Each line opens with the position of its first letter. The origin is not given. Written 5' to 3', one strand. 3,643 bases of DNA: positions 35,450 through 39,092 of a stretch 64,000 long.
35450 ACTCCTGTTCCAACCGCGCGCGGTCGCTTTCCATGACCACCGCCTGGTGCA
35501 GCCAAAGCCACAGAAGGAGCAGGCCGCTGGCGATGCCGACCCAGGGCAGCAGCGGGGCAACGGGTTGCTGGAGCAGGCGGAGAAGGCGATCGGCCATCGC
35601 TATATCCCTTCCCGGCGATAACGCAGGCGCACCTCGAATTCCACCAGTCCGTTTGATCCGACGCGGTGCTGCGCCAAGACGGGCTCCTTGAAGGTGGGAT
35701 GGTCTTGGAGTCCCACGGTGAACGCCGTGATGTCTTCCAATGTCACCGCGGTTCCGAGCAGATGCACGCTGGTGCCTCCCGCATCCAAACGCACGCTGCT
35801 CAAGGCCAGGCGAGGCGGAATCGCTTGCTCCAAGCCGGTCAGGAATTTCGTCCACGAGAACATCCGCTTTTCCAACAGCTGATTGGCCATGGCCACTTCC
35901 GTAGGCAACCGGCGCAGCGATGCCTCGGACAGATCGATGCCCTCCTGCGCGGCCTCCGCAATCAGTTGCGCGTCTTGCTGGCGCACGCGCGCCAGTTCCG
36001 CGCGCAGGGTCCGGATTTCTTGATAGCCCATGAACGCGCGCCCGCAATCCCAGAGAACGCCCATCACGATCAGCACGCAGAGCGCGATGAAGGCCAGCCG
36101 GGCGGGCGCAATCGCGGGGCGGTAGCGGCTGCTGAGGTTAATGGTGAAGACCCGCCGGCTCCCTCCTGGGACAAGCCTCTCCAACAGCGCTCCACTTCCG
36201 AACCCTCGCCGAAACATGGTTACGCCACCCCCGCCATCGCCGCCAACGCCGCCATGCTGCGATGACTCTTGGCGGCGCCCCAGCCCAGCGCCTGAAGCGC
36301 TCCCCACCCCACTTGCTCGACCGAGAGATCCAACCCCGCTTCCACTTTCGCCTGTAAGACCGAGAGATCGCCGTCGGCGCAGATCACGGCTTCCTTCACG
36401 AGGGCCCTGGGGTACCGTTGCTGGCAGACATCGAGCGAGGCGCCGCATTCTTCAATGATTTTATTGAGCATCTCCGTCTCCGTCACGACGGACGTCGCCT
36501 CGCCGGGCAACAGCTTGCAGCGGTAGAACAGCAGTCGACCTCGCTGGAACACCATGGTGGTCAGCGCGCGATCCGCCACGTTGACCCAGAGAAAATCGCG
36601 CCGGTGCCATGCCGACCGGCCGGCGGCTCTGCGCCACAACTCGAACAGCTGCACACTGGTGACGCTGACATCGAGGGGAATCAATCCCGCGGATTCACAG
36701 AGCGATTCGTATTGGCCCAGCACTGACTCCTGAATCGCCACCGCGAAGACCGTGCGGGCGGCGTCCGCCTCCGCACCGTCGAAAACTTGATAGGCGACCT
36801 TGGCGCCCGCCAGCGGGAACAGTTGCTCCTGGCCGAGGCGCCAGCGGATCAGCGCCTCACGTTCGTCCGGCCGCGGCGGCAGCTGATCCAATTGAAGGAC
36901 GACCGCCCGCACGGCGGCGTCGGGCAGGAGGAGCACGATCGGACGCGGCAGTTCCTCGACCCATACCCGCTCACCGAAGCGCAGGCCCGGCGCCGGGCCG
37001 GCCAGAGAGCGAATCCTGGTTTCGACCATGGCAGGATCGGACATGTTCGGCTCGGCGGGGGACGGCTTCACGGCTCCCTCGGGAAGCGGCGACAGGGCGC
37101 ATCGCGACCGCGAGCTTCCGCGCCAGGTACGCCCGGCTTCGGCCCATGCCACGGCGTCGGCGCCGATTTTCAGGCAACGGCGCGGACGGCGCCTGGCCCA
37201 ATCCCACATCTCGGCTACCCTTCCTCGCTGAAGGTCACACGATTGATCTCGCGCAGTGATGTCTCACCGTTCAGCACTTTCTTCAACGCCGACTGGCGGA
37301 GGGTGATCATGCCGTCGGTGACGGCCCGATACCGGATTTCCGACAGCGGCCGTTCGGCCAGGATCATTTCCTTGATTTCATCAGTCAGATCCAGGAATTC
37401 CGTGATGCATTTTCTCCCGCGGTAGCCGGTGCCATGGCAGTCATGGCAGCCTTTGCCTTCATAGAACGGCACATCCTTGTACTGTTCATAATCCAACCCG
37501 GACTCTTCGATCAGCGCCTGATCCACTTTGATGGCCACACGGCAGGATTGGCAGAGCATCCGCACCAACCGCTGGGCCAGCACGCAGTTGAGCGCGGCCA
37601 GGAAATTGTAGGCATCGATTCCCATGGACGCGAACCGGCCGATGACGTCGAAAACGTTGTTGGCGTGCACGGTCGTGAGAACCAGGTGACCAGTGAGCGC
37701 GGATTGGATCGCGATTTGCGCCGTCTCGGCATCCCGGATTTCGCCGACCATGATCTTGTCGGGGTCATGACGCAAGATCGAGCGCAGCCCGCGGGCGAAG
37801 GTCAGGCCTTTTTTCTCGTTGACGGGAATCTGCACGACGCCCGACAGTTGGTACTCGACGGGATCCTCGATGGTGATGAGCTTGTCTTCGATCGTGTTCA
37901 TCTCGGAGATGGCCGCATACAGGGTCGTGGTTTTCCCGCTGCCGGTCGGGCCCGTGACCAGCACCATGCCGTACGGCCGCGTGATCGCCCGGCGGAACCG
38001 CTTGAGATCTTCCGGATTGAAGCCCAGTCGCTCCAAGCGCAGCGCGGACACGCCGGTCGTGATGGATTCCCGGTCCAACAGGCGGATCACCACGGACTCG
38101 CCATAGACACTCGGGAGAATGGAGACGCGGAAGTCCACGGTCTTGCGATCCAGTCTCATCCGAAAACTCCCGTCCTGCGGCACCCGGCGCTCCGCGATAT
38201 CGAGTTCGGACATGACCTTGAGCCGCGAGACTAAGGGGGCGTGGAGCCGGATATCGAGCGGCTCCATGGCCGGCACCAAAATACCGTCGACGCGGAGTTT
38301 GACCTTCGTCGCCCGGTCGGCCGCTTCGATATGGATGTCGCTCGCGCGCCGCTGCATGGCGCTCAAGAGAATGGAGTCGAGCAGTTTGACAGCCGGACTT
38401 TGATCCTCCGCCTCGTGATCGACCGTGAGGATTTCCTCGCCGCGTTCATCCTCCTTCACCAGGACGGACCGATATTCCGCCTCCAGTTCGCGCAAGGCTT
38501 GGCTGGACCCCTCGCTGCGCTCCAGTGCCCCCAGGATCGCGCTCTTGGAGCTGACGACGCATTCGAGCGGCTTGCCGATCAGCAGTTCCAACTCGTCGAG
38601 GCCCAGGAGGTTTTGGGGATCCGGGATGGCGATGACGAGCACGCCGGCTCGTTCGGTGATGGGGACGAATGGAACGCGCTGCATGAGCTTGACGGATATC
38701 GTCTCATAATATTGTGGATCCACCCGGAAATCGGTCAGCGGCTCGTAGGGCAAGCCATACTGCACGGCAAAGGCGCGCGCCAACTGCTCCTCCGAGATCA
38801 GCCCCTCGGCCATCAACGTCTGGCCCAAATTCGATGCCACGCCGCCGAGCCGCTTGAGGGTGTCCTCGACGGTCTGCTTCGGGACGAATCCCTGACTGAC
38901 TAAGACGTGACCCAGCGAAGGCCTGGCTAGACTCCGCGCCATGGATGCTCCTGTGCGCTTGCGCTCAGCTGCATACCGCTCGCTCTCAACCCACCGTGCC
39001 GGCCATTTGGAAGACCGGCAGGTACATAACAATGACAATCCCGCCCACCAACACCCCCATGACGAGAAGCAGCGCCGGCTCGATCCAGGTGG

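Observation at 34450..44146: Minimal hybrid type IV filament / T2SS-like machine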

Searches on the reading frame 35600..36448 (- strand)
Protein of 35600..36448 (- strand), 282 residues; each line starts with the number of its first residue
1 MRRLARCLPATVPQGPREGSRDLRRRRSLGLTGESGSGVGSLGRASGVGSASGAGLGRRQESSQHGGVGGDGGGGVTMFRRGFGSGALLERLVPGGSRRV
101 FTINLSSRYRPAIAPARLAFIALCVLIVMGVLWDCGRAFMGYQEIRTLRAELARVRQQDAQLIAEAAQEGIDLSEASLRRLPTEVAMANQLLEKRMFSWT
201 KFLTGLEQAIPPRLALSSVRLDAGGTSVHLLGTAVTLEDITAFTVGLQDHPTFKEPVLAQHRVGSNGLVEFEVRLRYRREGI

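Call 4: search_protein_families(library=pfam, proteins=[window:35600-36448:-], max_evalue=0.01)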
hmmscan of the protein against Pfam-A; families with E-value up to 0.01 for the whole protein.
window:35600-36448:- (282 aa): 1 family
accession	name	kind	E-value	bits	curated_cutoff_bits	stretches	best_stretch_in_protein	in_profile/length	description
PF05137.18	PilN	-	1e-05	25.9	22.8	1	203-275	3-76/78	Fimbrial assembly protein (PilN)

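Call 5: search_protein_families(library=ncbifam, proteins=[window:35600-36448:-], max_evalue=0.01)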
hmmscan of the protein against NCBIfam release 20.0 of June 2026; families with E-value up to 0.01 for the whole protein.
window:35600-36448:- (282 aa): 0 families

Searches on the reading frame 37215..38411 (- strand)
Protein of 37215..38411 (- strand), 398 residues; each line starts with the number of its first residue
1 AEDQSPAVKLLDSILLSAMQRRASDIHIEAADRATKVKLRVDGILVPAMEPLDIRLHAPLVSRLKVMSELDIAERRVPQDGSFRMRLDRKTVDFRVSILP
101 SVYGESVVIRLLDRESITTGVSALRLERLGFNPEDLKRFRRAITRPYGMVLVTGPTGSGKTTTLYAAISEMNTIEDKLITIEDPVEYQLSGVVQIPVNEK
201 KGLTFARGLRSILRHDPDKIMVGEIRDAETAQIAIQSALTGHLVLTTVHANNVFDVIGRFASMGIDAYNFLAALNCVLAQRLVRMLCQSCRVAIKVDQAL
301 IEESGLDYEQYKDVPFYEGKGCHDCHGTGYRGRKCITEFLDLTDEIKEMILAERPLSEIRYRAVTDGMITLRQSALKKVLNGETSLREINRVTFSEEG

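Call 30: search_solved_structures(query=window:37215-38411:-, max_evalue=1e-30)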
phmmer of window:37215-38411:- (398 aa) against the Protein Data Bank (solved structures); distinct sequences matched with E-value up to 1e-30: 13.
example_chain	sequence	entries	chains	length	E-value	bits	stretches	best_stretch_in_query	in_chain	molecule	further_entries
3jc8_Ba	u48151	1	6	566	1.6e-110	372.7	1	2-389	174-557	Type IV-A pilus assembly ATPase PilB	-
5zfr_A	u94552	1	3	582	4.4e-108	364.6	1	3-396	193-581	Type IV pilus biogenesis ATPase PilB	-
6olj_C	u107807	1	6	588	6.2e-108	364.2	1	3-396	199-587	Type IV pilus biogenesis ATPase PilB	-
5tsg_B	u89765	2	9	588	8.4e-108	363.7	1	3-396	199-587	Type IV pilus biogenesis ATPase PilB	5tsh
4pht_A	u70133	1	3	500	1.7e-105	356.2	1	2-393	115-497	General secretory pathway protein E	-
4kss_A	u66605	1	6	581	2e-101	342.7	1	2-394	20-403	Type II secretion system protein E, hemolysin-coregulated protein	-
4ksr_A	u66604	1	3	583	2.5e-101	342.4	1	2-394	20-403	Type II secretion system protein E, Hemolysin-coregulated protein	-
1p9r_A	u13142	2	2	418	6.6e-101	341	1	2-393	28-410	General secretion pathway protein E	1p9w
5oiu_A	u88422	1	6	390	4.6e-100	338.2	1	3-390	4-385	Type IV pilus assembly protein PilF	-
6ejf_A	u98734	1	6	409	3.6e-99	335.3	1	7-391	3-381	Type IV pilus assembly protein PilF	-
5it5_F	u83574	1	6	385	3.6e-99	335.3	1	7-390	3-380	ATP binding motif-containing protein PilF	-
6f8l_G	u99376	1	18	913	4.3e-99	335.1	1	3-391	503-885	Type IV pilus assembly protein PilF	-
8dze_A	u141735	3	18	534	2.9e-37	131.6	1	3-392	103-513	BfpD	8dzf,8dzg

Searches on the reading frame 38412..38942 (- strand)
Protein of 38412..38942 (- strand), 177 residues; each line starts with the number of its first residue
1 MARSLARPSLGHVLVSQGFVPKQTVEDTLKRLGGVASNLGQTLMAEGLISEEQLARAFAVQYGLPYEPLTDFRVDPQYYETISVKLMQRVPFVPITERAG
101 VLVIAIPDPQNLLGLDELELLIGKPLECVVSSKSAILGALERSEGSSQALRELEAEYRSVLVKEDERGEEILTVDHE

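Call 54: search_solved_structures(query=window:38412-38942:-, max_evalue=1, show_alignments=3)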
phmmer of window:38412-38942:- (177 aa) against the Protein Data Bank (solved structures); distinct sequences matched with E-value up to 1: 18.
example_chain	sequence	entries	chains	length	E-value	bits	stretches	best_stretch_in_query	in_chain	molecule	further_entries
6f8l_G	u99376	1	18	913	1.5e-29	106.2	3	8-142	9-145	Type IV pilus assembly protein PilF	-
6olj_C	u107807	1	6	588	1.6e-17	67.1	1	9-154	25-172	Type IV pilus biogenesis ATPase PilB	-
5tsg_B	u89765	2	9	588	1.6e-17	67.1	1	9-154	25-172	Type IV pilus biogenesis ATPase PilB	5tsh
5zfr_A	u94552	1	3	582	1.8e-17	67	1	9-153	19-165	Type IV pilus biogenesis ATPase PilB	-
3jc8_Ba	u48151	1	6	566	4.3e-14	56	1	10-145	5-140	Type IV-A pilus assembly ATPase PilB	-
9g1w_A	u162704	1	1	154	1.3e-11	47.9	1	8-142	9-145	Type IV pilus assembly ATPase PilB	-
6ejf_G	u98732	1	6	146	4.4e-10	42.9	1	7-124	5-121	Type IV pilus assembly protein PilF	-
7lko_B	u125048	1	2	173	7.3e-08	35.7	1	12-150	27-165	Pilus biogenesis protein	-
5htl_A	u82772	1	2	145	2.5e-07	34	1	6-118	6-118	MSHA biogenesis protein MshE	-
7lkm_A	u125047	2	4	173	9.7e-07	32.1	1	12-150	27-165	Pilus biogenesis protein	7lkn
6ejf_J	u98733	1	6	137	0.00011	25.3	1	9-113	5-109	Type IV pilus assembly protein PilF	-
8pdk_A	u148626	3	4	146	0.00012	25.2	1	9-114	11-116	c-di-GMP binding domain of the ATPase enzyme PilF | ATP-binding motif-containing protein pilF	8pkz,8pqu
8pfa_A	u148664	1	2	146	0.00014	25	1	10-114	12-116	c-di-GMP binding domain of the ATPase enzyme PilF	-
9gl5_A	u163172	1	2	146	0.00017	24.8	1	9-114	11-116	ATP-binding motif-containing protein pilF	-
8pe0_A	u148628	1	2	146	0.00017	24.8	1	10-114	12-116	c-di-GMP binding domain of the ATPase enzyme PilF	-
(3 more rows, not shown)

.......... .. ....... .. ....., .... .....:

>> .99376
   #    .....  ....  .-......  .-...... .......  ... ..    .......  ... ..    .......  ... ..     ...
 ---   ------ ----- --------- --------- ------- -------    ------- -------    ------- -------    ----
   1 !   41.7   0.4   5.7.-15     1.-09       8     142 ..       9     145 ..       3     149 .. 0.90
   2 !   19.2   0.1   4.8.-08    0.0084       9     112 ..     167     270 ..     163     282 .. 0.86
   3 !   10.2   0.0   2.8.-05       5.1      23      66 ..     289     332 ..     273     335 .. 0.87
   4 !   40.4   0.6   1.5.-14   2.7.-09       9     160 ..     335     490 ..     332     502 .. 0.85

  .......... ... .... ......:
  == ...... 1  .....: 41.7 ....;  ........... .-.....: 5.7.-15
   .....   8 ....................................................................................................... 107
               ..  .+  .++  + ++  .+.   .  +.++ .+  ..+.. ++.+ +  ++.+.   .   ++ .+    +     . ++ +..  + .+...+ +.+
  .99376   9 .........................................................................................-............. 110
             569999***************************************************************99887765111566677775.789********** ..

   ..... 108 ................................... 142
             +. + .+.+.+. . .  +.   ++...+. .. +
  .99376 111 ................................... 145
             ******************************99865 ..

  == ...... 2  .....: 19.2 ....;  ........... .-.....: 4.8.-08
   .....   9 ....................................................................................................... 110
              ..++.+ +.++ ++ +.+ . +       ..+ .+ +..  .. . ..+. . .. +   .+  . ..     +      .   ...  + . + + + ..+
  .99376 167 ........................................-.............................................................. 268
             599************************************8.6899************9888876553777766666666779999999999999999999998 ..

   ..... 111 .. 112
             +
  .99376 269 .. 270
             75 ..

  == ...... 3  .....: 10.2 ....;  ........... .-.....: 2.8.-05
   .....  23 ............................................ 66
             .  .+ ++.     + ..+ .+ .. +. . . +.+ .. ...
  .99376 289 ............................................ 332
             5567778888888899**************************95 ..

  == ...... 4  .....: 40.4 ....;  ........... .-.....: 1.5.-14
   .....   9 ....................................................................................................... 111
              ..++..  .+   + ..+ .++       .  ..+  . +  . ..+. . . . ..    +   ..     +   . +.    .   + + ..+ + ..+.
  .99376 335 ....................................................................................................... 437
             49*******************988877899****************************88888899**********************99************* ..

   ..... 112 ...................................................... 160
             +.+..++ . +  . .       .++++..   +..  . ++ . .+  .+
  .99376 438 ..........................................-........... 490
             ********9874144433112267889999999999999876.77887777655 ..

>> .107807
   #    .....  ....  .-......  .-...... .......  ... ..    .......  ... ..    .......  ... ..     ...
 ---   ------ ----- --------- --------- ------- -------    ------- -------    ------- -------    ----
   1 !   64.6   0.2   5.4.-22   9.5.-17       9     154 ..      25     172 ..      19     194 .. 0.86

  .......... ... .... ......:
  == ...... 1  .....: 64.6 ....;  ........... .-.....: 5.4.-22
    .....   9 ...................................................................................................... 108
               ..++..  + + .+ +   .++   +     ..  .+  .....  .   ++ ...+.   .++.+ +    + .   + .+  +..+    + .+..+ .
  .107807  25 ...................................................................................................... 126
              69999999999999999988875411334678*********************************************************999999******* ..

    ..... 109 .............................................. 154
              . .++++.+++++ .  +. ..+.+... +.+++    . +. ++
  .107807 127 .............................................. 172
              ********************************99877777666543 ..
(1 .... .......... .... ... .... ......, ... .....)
